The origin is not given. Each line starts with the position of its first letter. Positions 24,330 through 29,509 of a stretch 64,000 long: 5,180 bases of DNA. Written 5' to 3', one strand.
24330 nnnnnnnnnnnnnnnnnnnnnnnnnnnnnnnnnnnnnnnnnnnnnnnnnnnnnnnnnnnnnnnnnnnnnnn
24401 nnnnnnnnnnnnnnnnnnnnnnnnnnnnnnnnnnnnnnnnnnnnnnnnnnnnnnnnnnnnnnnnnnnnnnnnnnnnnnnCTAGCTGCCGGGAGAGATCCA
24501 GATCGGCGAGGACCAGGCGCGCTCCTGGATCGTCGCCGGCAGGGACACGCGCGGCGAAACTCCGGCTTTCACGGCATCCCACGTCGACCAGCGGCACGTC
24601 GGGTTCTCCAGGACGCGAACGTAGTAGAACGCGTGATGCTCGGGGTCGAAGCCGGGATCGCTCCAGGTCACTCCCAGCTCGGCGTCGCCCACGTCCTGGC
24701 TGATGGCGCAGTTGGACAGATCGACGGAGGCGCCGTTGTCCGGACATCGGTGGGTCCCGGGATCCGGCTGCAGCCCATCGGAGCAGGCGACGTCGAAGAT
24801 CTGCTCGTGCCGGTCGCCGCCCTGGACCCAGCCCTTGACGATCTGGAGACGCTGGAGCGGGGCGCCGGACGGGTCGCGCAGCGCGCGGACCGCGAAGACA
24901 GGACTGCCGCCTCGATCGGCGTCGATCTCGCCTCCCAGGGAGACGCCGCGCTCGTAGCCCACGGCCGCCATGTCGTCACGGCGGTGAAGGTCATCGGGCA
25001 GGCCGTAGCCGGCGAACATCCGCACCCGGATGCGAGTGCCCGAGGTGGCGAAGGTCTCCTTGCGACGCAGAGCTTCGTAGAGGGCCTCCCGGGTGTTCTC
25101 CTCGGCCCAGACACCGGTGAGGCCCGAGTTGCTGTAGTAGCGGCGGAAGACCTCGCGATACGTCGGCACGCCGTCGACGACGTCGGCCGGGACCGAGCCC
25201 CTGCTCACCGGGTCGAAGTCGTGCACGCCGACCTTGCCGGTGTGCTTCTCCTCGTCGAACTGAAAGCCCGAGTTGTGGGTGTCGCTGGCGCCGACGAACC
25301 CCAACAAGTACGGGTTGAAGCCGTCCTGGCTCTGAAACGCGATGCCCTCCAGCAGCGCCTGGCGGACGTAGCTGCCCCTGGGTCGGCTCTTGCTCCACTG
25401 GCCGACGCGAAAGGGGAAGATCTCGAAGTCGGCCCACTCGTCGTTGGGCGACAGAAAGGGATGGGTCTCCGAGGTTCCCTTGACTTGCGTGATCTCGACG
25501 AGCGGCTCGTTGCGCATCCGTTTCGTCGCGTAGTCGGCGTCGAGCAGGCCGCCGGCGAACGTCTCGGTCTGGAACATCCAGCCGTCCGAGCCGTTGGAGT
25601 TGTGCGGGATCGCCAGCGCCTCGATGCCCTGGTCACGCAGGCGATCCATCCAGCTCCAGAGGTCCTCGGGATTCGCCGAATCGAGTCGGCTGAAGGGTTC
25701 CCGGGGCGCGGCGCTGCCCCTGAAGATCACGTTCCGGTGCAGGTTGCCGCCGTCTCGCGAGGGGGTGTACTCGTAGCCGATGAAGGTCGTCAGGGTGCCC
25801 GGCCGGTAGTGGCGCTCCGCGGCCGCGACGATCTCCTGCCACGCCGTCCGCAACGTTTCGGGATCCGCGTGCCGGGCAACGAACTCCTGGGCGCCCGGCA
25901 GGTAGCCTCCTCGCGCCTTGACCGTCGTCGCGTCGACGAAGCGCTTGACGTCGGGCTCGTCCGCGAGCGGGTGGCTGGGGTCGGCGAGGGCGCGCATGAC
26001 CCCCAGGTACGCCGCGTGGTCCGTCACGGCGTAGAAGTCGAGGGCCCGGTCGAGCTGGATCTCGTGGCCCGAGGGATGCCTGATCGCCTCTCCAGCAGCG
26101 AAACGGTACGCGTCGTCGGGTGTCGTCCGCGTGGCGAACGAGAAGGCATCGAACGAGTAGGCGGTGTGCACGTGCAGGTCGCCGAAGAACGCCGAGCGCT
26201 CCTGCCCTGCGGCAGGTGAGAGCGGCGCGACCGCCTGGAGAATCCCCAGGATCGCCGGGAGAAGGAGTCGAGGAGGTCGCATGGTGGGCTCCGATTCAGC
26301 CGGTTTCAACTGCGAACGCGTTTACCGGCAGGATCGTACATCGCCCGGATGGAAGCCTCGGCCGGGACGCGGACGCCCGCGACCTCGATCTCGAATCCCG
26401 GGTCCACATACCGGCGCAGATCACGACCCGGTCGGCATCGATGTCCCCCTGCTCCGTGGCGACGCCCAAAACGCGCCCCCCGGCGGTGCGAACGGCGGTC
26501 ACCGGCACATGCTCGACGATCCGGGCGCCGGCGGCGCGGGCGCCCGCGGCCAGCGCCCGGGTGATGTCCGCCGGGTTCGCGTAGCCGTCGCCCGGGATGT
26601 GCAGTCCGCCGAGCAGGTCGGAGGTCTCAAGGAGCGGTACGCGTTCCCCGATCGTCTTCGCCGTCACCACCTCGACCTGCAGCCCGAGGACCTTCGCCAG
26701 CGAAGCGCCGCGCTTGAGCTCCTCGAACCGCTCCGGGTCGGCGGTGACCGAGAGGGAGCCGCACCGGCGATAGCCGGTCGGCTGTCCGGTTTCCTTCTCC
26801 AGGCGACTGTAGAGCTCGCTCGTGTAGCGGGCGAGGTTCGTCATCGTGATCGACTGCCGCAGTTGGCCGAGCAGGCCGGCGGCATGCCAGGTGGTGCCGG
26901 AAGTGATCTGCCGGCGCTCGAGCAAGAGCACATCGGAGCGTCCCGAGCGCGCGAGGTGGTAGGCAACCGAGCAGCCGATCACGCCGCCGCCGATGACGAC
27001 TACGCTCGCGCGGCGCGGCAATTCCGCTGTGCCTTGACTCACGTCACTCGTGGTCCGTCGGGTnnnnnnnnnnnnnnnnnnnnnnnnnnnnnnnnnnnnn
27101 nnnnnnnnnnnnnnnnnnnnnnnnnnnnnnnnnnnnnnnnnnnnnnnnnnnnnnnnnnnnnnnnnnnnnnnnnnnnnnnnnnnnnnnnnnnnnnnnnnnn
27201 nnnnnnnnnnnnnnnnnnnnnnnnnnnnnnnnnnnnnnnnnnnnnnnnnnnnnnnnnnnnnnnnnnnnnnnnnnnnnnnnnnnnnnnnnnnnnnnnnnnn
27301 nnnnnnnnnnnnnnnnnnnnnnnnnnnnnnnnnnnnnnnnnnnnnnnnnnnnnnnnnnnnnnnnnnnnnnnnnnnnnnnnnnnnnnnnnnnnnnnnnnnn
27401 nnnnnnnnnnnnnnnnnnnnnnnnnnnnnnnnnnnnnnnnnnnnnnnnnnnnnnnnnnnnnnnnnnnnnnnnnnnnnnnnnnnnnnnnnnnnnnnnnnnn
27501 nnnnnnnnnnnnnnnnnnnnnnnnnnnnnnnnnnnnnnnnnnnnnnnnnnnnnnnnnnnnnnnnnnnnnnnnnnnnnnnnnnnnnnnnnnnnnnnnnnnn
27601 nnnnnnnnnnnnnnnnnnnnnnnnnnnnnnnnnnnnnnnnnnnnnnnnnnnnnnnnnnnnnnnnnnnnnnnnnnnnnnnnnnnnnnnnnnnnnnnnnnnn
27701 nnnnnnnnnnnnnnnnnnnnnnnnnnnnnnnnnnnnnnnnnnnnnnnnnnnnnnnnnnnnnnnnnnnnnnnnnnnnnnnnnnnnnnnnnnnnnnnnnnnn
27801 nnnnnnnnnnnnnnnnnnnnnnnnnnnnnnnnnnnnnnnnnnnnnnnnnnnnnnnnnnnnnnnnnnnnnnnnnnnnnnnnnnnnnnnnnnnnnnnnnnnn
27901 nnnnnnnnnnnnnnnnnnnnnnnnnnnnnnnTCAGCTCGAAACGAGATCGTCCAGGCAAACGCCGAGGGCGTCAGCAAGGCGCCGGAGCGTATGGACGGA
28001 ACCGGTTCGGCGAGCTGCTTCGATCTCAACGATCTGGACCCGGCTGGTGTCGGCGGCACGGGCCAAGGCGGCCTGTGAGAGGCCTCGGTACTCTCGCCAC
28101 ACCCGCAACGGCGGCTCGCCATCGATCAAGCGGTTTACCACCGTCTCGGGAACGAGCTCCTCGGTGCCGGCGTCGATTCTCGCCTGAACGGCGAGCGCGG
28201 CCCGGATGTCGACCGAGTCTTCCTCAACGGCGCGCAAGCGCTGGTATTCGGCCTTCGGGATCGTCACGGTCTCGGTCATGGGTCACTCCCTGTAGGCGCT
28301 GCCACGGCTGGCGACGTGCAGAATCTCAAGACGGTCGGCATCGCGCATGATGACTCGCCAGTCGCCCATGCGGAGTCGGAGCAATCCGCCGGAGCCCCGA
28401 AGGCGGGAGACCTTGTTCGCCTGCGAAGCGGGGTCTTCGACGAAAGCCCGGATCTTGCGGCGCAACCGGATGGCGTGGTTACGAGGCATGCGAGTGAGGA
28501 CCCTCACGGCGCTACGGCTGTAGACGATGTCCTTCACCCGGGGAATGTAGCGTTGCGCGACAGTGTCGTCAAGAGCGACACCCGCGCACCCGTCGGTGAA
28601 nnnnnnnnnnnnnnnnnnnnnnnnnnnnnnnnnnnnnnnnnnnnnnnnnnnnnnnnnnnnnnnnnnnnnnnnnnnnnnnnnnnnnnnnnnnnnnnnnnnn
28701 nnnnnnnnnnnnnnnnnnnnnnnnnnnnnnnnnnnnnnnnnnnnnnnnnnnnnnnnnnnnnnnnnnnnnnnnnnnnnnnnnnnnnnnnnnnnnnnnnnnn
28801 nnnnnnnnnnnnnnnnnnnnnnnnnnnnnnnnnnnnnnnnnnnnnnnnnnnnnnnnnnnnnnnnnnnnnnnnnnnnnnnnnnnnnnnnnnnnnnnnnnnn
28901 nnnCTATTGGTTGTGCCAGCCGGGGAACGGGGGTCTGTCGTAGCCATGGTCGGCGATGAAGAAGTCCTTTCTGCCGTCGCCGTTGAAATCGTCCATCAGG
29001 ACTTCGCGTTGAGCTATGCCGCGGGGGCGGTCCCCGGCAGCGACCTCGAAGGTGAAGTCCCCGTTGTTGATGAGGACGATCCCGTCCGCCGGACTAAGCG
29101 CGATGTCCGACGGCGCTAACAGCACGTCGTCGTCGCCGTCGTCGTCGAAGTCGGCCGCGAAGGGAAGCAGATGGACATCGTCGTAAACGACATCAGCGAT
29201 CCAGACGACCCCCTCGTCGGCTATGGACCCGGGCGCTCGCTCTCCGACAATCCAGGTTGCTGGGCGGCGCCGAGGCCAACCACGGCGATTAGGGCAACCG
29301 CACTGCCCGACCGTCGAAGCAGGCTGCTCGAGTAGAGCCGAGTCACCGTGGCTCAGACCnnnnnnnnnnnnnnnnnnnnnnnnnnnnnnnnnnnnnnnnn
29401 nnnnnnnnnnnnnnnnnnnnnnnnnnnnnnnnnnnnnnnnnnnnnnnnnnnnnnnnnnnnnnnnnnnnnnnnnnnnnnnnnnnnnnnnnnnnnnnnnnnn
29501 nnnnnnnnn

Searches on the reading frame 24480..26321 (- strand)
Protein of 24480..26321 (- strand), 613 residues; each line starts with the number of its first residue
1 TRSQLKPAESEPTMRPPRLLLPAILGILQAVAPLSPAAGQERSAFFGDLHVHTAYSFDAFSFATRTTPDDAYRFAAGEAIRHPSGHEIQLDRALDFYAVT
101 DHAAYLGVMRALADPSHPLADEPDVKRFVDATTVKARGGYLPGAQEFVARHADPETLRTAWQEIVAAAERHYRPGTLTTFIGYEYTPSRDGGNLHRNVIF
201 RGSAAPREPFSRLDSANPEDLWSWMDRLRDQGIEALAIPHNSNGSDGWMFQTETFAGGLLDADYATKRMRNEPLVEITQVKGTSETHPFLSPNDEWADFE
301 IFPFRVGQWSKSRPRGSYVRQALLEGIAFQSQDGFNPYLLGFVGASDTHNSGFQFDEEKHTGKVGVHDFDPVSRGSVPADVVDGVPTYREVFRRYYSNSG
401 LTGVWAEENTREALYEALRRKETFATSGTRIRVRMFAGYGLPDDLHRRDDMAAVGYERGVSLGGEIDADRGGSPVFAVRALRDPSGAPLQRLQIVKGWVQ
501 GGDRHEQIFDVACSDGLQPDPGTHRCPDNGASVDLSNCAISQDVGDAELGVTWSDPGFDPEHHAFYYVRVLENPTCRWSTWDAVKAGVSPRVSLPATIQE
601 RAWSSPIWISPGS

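Call 60: search_protein_families(library=pfam, proteins=[window:24480-26321:-], max_evalue=0.0001)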
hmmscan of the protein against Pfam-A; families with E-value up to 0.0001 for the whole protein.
window:24480-26321:- (613 aa): 1 family
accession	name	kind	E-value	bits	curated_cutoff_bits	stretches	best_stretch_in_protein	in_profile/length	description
PF12228.14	DUF3604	-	1.4e-216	721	20.4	1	40-611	2-591/591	Protein of unknown function (DUF3604)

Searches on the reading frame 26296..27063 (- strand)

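Call 60: search_protein_families(library=pfam, proteins=[window:26296-27063:-], max_evalue=0.0001)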
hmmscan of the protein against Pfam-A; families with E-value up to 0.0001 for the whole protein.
window:26296-27063:- (255 aa): 8 families
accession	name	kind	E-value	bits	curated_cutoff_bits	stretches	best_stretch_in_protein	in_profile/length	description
PF01266.30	DAO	-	2.8e-53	182.2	27.9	1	21-227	2-212/353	FAD dependent oxidoreductase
PF07992.20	Pyr_redox_2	-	5.6e-10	39.6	26.1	1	14-53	138-176/291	Pyridine nucleotide-disulphide oxidoreductase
PF00890.30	FAD_binding_2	-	2.8e-07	30.5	20.4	1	21-247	2-226/414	FAD binding domain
PF13450.12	NAD_binding_8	-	6.1e-07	30.1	21.9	1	23-57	1-34/68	NAD(P)-binding Rossmann-like domain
PF13738.12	Pyr_redox_3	-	4.2e-06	26.6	30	0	22-54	1-33/305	Pyridine nucleotide-disulphide oxidoreductase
PF12831.13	FAD_oxidored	-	1.1e-05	25.4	27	0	21-115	2-92/416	FAD dependent oxidoreductase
PF13454.12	NAD_binding_9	-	1.2e-05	25.8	21.8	0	22-62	1-44/155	FAD-NAD(P)-binding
PF00070.33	Pyr_redox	-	1.5e-05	25.9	22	0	20-51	1-31/82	Pyridine nucleotide-disulphide oxidoreductase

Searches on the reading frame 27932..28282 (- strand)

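Call 60: search_protein_families(library=pfam, proteins=[window:27932-28282:-], max_evalue=0.0001)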
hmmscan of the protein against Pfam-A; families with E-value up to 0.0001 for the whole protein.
window:27932-28282:- (116 aa): 3 families
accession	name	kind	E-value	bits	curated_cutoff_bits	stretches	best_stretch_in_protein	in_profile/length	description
PF13560.12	HTH_31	-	7.5e-11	42.6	27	1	59-111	6-58/64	Helix-turn-helix domain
PF01381.28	HTH_3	-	7.3e-09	36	23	1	60-112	2-54/55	Helix-turn-helix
PF12844.13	HTH_19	-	6.8e-05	23.1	30.2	0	62-113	7-58/64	Helix-turn-helix domain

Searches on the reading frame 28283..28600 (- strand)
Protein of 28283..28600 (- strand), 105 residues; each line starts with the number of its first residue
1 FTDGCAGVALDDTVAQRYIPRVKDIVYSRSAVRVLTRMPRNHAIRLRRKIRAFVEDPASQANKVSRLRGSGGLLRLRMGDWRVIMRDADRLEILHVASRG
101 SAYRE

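Call 60: search_protein_families(library=pfam, proteins=[window:28283-28600:-], max_evalue=0.0001)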
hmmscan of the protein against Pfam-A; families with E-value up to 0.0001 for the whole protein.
window:28283-28600:- (105 aa): 1 family
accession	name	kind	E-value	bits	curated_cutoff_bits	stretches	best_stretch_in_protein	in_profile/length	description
PF05016.21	ParE_toxin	-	2.3e-06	28.5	23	1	25-102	1-88/89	ParE toxin of type II toxin-antitoxin system, parDE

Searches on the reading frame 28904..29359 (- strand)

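Call 60: search_protein_families(library=pfam, proteins=[window:28904-29359:-], max_evalue=0.0001)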
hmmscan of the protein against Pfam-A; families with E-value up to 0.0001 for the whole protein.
window:28904-29359:- (151 aa): 1 family
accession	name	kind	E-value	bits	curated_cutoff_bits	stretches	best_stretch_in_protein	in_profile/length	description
PF13517.12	FG-GAP_3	-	2.8e-07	31.5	26.9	1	70-134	1-60/61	FG-GAP-like repeat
